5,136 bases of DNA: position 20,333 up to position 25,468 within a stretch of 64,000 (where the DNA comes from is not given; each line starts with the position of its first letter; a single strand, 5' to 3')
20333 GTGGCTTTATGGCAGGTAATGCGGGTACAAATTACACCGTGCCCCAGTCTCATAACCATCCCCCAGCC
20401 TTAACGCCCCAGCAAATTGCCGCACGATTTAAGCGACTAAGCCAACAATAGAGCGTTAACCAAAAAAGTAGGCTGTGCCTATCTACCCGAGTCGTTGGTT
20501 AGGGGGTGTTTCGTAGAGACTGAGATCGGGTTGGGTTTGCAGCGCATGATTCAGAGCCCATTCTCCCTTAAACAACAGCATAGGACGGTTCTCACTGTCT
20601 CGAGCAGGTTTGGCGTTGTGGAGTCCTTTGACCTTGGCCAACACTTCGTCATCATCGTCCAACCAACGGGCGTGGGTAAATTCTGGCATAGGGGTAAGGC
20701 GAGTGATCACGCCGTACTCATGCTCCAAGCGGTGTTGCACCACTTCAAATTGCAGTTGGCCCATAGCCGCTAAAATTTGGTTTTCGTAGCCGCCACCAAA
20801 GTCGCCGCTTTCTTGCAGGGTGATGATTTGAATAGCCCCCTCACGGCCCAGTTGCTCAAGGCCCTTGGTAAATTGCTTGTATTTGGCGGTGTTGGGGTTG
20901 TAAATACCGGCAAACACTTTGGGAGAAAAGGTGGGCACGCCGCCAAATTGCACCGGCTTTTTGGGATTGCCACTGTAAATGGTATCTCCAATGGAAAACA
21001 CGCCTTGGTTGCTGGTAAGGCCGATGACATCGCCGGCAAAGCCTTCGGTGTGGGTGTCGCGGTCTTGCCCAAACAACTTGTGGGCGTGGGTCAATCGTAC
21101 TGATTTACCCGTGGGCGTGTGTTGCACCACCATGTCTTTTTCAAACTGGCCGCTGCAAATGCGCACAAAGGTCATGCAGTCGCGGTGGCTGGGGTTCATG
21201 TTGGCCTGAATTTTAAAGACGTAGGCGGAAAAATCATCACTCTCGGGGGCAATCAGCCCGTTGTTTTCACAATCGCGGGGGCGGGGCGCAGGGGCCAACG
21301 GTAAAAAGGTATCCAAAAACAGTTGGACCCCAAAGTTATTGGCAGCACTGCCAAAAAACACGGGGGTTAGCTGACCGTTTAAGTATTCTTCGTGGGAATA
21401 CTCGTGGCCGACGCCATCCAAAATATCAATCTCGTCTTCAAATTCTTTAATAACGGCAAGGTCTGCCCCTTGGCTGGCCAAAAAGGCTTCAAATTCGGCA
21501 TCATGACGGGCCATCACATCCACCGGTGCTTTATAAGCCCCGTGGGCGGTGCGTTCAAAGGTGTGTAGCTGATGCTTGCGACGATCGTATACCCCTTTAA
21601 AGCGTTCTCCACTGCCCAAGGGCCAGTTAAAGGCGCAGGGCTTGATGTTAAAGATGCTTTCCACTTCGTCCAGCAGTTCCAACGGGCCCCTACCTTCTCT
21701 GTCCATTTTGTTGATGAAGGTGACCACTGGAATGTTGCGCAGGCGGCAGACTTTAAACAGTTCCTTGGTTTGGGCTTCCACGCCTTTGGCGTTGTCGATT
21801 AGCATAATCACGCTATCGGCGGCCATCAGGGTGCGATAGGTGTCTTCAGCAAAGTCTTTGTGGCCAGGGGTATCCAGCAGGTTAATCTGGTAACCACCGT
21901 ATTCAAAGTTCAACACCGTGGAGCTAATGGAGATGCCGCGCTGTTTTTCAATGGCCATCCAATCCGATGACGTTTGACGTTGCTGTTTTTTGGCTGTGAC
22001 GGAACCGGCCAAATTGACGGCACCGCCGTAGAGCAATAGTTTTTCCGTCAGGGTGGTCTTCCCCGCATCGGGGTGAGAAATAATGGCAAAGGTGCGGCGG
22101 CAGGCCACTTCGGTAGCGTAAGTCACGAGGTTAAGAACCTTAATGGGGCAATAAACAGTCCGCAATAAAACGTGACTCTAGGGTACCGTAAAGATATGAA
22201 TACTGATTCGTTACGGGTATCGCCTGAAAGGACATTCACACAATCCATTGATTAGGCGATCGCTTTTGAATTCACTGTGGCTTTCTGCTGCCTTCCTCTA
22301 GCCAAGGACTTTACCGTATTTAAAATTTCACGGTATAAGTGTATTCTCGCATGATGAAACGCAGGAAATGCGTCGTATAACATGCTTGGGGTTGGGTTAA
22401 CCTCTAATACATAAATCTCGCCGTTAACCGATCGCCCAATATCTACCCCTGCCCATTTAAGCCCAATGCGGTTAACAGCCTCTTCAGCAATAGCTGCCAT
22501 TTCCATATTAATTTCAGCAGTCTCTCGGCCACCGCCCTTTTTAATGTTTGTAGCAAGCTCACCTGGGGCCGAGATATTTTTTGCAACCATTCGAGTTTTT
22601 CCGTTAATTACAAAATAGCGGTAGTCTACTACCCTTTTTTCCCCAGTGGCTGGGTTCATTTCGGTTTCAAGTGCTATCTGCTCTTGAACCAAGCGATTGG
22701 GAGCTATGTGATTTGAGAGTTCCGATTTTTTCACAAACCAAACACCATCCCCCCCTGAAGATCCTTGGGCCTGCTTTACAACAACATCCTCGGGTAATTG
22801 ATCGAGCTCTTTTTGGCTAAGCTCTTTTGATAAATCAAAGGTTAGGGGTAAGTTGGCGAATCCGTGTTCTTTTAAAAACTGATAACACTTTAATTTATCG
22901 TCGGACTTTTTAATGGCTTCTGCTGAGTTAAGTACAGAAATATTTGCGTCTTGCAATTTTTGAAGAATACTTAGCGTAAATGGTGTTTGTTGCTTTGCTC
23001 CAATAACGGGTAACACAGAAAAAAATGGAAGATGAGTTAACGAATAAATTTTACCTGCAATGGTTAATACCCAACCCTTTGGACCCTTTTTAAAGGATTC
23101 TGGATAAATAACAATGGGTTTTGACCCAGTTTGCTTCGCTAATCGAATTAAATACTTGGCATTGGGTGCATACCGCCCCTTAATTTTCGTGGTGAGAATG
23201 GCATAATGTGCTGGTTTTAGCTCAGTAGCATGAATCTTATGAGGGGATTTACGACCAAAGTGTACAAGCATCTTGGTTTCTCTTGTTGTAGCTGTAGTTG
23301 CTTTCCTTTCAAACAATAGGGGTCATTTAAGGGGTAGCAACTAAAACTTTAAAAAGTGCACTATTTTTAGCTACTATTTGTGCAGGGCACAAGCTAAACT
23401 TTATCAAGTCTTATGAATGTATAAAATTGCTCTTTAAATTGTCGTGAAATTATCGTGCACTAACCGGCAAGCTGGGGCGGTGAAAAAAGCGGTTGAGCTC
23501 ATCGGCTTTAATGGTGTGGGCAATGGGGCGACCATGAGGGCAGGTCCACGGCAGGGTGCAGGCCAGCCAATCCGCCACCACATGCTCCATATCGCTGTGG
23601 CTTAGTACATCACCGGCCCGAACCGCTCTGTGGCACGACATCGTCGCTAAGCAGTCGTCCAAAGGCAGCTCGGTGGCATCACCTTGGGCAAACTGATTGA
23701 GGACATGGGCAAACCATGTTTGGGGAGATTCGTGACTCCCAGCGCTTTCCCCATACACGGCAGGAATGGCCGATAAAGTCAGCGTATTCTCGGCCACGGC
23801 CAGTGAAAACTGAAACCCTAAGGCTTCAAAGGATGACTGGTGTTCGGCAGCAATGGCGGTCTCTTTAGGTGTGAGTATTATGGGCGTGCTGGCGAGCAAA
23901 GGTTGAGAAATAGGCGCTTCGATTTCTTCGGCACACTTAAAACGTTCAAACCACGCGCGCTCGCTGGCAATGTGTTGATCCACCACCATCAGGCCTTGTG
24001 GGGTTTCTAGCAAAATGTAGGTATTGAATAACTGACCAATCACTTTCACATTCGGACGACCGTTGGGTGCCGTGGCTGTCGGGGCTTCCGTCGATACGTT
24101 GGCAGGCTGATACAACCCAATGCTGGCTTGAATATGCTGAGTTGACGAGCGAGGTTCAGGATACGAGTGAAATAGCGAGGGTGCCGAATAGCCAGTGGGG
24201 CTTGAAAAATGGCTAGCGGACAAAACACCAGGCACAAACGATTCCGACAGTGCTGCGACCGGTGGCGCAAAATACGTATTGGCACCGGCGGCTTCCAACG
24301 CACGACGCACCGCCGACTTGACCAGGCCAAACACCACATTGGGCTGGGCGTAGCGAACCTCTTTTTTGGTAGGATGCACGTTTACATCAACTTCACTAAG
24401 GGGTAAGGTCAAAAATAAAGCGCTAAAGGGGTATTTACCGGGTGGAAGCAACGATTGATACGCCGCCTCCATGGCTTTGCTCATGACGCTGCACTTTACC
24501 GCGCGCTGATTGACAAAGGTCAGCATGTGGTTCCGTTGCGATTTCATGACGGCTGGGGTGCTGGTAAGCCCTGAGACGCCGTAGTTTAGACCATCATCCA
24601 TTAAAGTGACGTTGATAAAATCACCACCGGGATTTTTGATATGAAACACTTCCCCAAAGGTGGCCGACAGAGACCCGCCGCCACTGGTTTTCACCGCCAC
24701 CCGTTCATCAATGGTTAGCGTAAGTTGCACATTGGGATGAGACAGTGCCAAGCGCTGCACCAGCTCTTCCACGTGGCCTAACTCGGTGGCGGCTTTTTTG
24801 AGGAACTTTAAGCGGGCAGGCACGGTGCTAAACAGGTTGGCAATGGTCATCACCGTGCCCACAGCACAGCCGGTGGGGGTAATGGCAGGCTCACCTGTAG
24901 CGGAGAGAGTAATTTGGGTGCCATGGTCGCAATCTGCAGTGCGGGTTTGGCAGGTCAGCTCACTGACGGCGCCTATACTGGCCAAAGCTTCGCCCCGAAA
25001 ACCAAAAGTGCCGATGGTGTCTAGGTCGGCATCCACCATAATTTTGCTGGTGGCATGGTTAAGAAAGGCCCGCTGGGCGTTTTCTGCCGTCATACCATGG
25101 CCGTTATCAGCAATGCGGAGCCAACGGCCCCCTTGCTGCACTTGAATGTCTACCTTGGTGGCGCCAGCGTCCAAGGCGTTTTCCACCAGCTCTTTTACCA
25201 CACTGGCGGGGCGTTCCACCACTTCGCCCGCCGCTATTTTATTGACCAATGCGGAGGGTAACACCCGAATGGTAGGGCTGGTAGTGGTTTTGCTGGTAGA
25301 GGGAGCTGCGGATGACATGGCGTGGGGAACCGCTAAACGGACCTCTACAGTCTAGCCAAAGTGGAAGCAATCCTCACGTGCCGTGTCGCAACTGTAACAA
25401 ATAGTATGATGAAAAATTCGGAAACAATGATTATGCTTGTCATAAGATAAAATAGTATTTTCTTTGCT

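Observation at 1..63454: Recurrent N-terminal 'x-F-G' motif in unrelated hypothetical proteins: possible export or targeting signal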

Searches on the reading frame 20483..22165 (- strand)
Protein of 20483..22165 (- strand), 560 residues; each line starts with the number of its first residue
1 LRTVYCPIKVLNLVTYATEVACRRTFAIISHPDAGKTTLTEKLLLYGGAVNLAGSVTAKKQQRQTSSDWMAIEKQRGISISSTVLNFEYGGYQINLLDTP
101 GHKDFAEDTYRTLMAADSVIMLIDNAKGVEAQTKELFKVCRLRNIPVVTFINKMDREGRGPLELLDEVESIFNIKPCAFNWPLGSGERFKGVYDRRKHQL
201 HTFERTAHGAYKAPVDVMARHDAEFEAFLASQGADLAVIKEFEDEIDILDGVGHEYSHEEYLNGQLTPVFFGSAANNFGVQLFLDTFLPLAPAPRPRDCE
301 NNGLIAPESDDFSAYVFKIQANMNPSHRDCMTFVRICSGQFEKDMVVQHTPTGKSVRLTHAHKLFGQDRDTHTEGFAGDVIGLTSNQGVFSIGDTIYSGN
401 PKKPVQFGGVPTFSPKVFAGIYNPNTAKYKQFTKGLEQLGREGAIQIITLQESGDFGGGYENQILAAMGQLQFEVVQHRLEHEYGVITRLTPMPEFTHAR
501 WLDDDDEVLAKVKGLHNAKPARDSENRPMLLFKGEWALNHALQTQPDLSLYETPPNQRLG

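Call 19: search_protein_families(library=pfam, proteins=[window:20483-22165:-], max_evalue=0.001)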
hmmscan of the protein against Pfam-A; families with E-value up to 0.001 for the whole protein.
window:20483-22165:- (560 aa): 5 families
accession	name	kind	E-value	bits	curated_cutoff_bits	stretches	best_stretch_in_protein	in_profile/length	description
PF00009.33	GTP_EFTU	-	4.4e-50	170.3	26.5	1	24-291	4-186/188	Elongation factor Tu GTP binding domain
PF16658.11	RF3_C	-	6.3e-35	120.3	40.1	1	407-540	1-130/132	Class II release factor RF3, C-terminal domain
PF22042.2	EF-G_D2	-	8.7e-18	64.7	27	1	312-398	2-83/84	Elongation factor G domain 2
PF01926.29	MMR_HSR1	-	3.9e-08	33.8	21.9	1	26-153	2-113/113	50S ribosome-binding GTPase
PF03144.31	GTP_EFTU_D2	-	3.7e-05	24.5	30.3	1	332-396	4-72/73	Elongation factor Tu domain 2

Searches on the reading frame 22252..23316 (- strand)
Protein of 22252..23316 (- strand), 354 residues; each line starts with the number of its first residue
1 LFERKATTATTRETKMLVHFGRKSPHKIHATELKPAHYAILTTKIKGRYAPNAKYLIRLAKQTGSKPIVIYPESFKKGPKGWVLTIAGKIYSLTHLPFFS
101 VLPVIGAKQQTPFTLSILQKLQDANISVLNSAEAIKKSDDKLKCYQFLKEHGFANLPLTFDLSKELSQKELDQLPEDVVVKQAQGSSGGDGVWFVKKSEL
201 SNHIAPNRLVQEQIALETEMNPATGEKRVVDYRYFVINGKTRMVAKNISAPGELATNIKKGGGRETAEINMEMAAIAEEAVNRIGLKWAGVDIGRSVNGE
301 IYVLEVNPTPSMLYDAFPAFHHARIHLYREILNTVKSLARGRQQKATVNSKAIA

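Call 6: search_protein_families(library=pfam, proteins=[window:22252-23316:-], max_evalue=0.01)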
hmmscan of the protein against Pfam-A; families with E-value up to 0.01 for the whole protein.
window:22252-23316:- (354 aa): 6 families
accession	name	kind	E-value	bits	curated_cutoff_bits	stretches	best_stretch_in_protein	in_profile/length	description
PF08443.16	RimK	-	1.6e-14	54.4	21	1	139-311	2-168/188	RimK-like ATP-grasp domain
PF02655.19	ATP-grasp_3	-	1.1e-11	45.5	23.2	1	139-308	2-155/160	ATP-grasp domain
PF14397.11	ATPgrasp_ST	-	2.7e-07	30.5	31.4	1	126-221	7-105/278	Sugar-transfer associated ATP-grasp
PF14398.11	ATPgrasp_YheCD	-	7.5e-07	29.1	26.8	0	265-316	184-233/255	YheC/D like ATP-grasp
PF14243.11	R2K_3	-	1.4e-06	29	26.3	1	207-308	56-150/169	ATP-grasp domain, R2K clade family 3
PF02955.21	GSH-S_ATP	-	5.6e-06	26.3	23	1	171-302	27-160/175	Prokaryotic glutathione synthetase, ATP-grasp domain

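Call 93: search_protein_families(library=ncbifam, proteins=[window:22252-23316:-], max_evalue=0.01)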
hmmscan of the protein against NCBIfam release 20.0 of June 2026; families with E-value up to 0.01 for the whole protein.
window:22252-23316:- (354 aa): 20 families
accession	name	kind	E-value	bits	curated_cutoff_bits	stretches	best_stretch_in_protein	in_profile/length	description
NF040720.1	MptN_Meth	equivalog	2.4e-24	85.9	350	1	54-312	15-271/291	tetrahydromethanopterin:alpha-L-glutamate ligase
TIGR00768.1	rimK_fam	subfamily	4.3e-24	85.3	143.4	1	110-311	57-256/276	RimK family alpha-L-glutamate ligase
NF007764.0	PRK10446.1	equivalog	2.5e-12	46.7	331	1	95-311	54-266/300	30S ribosomal protein S6--L-glutamate ligase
TIGR02144.1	LysX_arch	equivalog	2.9e-12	46.3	275.6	1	121-310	68-254/281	lysine biosynthesis protein LysX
NF003573.0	PRK05246.1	equivalog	2.3e-09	36.5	272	1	116-303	100-284/316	glutathione synthase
TIGR04443.1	F420_CofF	equivalog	2.4e-09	36.7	300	1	110-311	62-259/283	coenzyme gamma-F420-2:alpha-L-glutamate ligase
TIGR01380.1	glut_syn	equivalog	1.6e-08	33.9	299.05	1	116-294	99-274/312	glutathione synthase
NF009110.0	PRK12458.1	subfamily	3.7e-08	32.8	408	1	122-293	117-292/349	glutathione synthetase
NF038074.1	fam_STM4014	hypoth_equivalog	2.5e-07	30.3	175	1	117-195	89-174/349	STM4014 family protein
NF009405.0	PRK12767.1-4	equivalog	3.2e-07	29.7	390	1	127-215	99-186/320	carbamoyl phosphate synthase-like protein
TIGR01161.1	purK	equivalog_domain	9e-07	28.5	318.4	1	116-306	74-262/362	5-(carboxyamino)imidazole ribonucleotide synthase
NF009402.0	PRK12767.1-1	equivalog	5.2e-06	25.5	218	1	122-308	96-274/329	carbamoyl phosphate synthase-like protein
TIGR02068.2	cya_phycin_syn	equivalog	1.6e-05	23.1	850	0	118-250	191-317/862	cyanophycin synthetase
TIGR01205.1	D_ala_D_alaTIGR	subfamily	0.00013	21.1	245.65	1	268-336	244-314/318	D-alanine--D-alanine ligase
NF004679.0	PRK06019.1-5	equivalog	0.00016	20.6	326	1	115-218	75-178/376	5-(carboxyamino)imidazole ribonucleotide synthase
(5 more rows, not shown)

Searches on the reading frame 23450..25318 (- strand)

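Call 19: search_protein_families(library=pfam, proteins=[window:23450-25318:-], max_evalue=0.001)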
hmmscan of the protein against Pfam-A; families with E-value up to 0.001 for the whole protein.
window:23450-25318:- (622 aa): 4 families
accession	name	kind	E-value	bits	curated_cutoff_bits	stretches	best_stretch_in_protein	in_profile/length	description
PF01119.25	DNA_mis_repair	-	8.2e-29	100.1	26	1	246-341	23-118/119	DNA mismatch repair protein, C-terminal domain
PF08676.16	MutL_C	-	1.1e-28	100.2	25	1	427-571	1-141/142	MutL C terminal dimerisation domain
PF13589.12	HATPase_c_3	-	3e-14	53.6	25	1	38-130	4-97/137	Histidine kinase-, DNA gyrase B-, and HSP90-like ATPase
PF02518.31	HATPase_c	-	6.6e-08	33.4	26.4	1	35-138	4-105/111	Histidine kinase-, DNA gyrase B-, and HSP90-like ATPase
